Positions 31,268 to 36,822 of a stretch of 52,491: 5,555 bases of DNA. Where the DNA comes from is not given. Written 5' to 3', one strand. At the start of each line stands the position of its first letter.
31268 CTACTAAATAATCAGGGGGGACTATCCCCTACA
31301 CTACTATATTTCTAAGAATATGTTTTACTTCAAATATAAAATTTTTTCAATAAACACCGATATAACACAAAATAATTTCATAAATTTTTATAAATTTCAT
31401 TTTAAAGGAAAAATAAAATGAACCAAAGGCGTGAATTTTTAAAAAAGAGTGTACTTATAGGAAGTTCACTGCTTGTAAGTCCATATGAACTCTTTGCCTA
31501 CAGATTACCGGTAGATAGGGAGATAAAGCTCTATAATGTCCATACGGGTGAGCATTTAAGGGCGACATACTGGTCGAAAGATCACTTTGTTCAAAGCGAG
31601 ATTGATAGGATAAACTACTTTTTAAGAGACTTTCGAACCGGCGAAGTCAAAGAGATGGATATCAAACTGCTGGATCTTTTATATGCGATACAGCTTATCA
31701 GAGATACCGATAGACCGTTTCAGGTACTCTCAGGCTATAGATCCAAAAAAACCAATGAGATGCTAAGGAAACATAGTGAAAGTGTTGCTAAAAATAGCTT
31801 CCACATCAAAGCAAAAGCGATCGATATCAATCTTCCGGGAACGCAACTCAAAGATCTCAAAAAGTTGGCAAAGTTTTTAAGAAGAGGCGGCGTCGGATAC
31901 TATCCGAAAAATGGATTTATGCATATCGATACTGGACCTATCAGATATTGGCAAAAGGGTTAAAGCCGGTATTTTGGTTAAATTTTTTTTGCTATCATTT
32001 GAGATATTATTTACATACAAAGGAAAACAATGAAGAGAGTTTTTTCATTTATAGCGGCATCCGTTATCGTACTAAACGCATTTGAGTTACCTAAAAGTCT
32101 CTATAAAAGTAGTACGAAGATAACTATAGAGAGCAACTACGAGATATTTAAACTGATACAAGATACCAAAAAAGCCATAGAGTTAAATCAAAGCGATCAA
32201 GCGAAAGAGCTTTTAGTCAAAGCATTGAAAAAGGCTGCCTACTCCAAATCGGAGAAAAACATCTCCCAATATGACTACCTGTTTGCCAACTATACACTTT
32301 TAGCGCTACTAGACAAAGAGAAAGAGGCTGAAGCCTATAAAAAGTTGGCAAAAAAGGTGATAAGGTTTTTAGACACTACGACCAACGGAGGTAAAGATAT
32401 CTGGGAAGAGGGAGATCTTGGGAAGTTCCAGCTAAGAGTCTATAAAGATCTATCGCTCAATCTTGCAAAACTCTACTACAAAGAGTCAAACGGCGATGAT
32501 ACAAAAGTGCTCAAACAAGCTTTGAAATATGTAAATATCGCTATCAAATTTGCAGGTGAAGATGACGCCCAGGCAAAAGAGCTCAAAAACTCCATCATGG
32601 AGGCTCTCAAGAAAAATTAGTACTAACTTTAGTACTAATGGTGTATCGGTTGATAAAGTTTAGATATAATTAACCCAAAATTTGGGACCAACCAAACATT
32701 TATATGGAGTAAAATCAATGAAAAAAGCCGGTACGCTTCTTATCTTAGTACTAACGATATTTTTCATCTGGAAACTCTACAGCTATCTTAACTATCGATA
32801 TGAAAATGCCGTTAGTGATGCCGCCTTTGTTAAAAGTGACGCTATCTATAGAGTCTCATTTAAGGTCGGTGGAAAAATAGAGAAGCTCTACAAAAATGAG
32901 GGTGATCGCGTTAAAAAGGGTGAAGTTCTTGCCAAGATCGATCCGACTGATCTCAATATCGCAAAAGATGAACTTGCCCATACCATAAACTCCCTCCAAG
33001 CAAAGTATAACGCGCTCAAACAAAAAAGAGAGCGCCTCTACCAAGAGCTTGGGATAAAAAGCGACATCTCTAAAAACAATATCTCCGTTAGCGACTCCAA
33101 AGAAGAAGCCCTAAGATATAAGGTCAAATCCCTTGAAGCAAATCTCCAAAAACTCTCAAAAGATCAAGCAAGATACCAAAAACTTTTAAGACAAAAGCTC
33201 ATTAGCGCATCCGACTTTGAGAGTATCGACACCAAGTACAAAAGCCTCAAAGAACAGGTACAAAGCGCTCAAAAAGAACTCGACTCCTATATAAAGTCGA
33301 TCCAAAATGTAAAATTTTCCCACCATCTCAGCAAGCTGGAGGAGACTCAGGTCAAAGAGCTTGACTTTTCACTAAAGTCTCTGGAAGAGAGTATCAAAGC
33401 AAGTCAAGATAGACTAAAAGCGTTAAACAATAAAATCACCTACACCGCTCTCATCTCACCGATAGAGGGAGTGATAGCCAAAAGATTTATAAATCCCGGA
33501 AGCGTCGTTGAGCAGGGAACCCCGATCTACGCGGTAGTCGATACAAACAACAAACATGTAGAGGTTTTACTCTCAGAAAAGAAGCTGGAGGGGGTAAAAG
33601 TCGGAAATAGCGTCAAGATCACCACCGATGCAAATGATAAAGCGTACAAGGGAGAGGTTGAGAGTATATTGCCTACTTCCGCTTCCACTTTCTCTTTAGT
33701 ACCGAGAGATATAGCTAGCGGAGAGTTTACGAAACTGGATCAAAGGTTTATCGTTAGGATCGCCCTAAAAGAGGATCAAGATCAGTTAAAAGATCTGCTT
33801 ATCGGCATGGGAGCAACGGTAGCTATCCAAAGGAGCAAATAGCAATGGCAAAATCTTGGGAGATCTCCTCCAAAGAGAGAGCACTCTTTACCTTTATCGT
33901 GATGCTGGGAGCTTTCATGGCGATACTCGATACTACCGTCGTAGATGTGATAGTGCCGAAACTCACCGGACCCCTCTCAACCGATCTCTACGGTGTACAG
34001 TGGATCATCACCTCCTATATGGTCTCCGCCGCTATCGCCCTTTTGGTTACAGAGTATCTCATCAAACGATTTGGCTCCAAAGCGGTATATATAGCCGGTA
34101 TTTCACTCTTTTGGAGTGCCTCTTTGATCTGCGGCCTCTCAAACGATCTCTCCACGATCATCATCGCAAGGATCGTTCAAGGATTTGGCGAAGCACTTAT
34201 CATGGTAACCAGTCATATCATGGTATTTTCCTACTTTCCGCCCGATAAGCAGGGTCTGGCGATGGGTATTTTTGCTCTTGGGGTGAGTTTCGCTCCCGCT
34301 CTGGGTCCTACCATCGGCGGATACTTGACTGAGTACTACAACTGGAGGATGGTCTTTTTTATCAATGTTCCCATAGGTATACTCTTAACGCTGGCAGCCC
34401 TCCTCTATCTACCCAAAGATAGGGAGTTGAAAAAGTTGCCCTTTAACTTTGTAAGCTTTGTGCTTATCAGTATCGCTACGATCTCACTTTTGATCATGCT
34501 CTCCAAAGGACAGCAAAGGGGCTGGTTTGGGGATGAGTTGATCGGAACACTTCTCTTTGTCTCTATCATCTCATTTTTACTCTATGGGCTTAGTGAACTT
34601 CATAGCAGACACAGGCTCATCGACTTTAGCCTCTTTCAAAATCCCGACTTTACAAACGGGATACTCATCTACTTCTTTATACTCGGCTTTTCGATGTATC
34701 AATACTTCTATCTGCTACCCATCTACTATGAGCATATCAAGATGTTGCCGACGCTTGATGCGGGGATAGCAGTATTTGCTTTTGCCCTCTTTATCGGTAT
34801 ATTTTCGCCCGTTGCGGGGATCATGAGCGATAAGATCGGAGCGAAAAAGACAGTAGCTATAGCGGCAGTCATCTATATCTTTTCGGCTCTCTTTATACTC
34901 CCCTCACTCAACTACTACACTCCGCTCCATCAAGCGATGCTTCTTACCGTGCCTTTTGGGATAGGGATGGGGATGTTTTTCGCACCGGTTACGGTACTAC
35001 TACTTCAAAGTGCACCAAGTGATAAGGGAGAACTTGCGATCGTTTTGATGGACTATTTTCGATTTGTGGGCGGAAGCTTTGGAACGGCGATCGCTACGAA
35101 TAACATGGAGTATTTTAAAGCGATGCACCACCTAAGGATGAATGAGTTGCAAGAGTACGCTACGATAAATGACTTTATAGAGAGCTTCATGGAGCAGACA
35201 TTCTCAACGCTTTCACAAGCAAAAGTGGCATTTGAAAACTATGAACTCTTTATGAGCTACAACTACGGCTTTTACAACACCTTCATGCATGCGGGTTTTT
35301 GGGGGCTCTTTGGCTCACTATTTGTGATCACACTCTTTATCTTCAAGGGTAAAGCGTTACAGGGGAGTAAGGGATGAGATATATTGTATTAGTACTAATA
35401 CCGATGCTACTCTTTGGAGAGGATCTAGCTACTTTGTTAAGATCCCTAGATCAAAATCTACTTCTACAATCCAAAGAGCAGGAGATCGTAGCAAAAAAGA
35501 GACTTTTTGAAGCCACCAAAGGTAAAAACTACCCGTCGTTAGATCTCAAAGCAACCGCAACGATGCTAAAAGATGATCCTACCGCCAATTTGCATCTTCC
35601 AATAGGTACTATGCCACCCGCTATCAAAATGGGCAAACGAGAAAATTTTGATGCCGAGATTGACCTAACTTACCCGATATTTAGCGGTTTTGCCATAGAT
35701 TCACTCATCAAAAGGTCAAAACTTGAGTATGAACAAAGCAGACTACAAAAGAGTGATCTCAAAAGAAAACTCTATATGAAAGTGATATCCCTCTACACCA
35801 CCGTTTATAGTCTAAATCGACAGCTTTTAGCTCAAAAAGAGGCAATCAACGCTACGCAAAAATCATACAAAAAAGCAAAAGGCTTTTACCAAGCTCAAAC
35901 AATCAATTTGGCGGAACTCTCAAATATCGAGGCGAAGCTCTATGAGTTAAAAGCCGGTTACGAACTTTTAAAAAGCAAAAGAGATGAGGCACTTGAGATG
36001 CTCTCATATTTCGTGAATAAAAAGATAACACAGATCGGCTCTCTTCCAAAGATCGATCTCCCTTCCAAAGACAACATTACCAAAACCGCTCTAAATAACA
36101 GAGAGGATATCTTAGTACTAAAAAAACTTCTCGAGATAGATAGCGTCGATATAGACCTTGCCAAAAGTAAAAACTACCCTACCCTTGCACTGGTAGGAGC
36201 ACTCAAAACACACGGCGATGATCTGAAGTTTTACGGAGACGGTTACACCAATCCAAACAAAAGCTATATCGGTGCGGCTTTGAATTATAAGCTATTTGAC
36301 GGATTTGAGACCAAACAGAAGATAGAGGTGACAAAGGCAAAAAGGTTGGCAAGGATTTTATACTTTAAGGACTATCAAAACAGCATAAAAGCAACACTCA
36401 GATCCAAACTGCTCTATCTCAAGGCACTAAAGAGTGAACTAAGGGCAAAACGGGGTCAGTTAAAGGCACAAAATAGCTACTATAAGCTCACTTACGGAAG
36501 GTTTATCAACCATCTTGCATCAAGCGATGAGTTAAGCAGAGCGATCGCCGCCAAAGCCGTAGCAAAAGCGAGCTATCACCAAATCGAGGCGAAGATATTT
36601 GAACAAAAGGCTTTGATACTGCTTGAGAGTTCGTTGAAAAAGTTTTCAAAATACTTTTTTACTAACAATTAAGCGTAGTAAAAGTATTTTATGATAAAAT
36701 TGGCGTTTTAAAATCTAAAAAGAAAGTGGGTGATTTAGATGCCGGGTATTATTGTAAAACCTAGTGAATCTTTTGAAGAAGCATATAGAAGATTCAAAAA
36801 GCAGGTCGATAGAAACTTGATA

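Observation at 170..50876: Hyper-abundant 10-bp palindrome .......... scattered through genes and intergenic regions (DNA-uptake-sequence-like word)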

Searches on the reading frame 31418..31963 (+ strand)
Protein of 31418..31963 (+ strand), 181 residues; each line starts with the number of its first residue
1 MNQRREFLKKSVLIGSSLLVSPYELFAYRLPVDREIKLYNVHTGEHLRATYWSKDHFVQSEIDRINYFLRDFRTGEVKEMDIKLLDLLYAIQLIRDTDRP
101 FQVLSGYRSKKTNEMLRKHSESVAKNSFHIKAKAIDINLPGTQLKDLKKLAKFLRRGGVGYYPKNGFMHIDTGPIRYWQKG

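Call 32: search_protein_families(library=pfam, proteins=[window:31418-31963:+], max_evalue=0.00001)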
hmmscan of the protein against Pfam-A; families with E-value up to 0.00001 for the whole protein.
window:31418-31963:+ (181 aa): 2 families
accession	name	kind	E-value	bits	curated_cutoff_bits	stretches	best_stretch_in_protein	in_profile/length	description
PF05951.18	Peptidase_M15_2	-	4.2e-52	176.4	27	1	34-178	7-153/153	Bacterial protein of unknown function (DUF882)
PF08291.16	Peptidase_M15_3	-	1e-11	45.4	23.2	1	68-171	11-108/108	Peptidase M15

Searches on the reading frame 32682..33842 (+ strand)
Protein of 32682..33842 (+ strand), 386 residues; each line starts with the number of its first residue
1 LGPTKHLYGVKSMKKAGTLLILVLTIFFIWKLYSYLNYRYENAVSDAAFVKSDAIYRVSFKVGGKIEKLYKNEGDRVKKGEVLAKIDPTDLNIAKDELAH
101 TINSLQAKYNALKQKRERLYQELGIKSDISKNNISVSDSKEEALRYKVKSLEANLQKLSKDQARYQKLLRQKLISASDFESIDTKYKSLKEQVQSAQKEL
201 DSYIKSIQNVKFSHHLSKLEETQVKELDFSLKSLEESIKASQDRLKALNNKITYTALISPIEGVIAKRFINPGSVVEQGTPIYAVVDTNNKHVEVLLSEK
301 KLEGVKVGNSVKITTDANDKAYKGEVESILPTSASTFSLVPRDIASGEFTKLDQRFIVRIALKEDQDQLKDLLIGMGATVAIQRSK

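Call 33: search_protein_families(library=pfam, proteins=[window:32682-33842:+], max_evalue=0.00001)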
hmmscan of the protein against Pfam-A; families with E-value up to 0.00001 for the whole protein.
window:32682-33842:+ (386 aa): 4 families
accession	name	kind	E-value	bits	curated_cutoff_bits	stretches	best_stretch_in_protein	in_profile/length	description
PF16576.10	HlyD_D23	-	2.4e-20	73.2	30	2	195-332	58-187/214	Barrel-sandwich domain of CusB or HlyD membrane-fusion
PF13437.12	HlyD_3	-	1.1e-19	71.6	22.2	1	257-373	2-104/106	HlyD family secretion protein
PF13533.13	Biotin_lipoyl_2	-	1e-07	32.1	29.8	1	58-87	3-32/32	Biotin-lipoyl like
PF00529.27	CusB_dom_1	-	1.4e-06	28.9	26.5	1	63-382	12-87/89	Cation efflux system protein CusB domain 1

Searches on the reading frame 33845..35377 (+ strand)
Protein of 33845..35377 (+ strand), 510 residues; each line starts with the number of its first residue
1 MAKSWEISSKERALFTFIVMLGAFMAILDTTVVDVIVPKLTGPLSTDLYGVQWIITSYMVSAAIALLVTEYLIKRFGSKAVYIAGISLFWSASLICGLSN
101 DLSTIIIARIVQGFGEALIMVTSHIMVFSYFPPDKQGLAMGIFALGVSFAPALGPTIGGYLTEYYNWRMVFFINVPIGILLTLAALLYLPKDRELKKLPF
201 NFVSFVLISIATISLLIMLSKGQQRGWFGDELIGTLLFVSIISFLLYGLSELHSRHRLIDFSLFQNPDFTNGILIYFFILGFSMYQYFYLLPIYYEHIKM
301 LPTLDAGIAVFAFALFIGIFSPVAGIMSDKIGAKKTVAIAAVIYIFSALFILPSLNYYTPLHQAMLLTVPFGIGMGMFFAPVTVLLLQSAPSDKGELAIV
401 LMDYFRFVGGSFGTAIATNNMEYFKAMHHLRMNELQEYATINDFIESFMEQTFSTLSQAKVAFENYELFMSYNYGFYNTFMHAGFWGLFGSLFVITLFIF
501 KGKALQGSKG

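Call 7: search_protein_families(library=pfam, proteins=[window:33845-35377:+])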
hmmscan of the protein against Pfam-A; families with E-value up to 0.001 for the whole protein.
window:33845-35377:+ (510 aa): 4 families
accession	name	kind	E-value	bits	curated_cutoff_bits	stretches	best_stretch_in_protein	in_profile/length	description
PF07690.21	MFS_1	-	4.1e-55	187.5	33.4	1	19-414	1-347/347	Major Facilitator Superfamily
PF00083.30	Sugar_tr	-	2.2e-12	47.1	22.3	1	23-186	9-189/452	Sugar (and other) transporter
PF01306.25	LacY_symp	-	1.2e-07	31.3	24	1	265-367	5-104/413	LacY proton/sugar symporter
PF13347.12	MFS_2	-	0.00049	19.2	27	1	51-163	261-382/427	MFS/sugar transport protein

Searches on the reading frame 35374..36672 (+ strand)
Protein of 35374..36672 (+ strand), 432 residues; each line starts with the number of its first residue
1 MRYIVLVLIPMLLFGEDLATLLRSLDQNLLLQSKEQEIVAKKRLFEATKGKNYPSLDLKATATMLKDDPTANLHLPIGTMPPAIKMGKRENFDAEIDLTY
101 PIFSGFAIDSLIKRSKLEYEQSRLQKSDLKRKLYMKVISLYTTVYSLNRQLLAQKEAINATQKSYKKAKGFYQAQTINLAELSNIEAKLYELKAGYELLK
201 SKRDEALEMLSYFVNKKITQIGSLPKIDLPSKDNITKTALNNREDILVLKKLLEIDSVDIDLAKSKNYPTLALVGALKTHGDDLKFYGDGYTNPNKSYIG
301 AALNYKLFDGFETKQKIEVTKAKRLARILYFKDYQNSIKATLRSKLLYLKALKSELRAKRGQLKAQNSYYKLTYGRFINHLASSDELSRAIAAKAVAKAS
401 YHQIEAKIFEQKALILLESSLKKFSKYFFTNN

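Call 33: search_protein_families(library=pfam, proteins=[window:35374-36672:+], max_evalue=0.00001)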
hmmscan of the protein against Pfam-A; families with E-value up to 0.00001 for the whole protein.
window:35374-36672:+ (432 aa): 1 family
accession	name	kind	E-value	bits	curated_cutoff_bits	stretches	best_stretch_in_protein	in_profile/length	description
PF02321.23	OEP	-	5.5e-37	127.8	22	2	21-214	4-186/187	Outer membrane efflux protein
